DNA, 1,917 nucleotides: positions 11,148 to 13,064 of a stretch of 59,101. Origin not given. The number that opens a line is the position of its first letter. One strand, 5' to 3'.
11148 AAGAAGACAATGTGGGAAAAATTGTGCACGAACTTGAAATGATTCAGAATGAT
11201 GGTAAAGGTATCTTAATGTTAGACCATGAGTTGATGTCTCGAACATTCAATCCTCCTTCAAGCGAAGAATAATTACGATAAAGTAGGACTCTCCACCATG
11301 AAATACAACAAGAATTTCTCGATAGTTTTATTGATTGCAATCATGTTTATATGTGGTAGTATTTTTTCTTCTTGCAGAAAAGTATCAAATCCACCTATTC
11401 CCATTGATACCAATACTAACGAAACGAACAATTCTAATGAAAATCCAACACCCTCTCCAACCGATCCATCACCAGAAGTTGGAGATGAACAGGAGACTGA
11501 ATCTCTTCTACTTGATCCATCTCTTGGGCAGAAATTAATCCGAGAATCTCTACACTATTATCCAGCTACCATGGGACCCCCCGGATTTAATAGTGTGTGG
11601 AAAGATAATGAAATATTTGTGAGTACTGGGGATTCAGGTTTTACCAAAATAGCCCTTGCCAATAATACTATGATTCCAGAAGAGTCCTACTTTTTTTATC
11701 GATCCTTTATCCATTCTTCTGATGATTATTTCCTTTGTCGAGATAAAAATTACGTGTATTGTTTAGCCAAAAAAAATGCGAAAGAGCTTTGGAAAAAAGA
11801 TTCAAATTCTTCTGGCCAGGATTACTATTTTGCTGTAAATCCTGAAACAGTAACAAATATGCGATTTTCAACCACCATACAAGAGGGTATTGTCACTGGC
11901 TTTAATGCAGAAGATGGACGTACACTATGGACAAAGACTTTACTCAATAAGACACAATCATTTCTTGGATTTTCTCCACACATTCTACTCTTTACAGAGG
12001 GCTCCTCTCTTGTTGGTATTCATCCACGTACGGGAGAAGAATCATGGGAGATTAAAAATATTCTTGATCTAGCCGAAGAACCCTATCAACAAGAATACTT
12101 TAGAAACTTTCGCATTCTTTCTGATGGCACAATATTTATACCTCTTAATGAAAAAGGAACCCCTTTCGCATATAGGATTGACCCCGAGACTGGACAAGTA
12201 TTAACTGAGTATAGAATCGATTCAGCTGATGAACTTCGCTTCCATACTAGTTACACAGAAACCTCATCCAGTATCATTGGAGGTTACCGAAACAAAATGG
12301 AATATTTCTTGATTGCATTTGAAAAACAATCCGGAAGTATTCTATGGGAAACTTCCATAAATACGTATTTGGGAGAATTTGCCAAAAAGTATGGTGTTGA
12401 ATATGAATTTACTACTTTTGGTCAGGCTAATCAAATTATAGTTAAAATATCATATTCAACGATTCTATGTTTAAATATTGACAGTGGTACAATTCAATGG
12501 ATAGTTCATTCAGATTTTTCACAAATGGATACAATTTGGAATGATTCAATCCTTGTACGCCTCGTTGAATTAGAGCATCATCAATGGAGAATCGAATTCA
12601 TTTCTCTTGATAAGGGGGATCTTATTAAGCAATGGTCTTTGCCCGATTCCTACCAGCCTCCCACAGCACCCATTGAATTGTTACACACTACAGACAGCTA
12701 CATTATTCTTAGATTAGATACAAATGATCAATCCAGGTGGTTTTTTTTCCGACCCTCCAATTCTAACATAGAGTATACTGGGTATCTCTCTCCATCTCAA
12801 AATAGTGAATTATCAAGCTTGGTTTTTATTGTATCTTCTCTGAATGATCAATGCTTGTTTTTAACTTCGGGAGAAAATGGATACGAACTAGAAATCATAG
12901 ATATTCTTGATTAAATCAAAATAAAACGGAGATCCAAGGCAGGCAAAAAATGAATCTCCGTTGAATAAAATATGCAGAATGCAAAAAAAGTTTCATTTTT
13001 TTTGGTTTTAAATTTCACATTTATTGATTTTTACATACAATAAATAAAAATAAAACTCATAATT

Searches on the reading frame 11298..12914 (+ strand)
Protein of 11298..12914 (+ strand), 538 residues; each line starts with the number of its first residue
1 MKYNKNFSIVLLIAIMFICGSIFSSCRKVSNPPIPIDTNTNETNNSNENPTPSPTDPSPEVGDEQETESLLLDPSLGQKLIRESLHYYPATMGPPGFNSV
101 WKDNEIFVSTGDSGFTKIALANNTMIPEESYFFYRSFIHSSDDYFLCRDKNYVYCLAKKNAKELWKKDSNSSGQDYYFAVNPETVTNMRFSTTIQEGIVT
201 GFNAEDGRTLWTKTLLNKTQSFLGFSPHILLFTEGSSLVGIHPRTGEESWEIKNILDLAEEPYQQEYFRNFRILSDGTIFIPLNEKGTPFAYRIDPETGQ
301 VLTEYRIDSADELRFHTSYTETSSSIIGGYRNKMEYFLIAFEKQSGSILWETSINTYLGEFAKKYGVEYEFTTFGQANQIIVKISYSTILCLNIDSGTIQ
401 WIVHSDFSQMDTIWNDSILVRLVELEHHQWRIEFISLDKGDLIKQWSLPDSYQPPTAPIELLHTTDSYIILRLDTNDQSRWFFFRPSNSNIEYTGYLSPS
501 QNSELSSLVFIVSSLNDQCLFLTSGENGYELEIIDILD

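Call 26: search_protein_families(library=pfam, proteins=[window:11298-12914:+], max_evalue=0.00001)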
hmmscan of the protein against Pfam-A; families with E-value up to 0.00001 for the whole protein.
window:11298-12914:+ (538 aa): 1 family
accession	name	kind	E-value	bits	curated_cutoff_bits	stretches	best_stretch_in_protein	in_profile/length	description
PF13360.13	PQQ_2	-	1.4e-13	51.5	27.6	1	139-252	30-144/233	Outer membrane protein assembly factor BamB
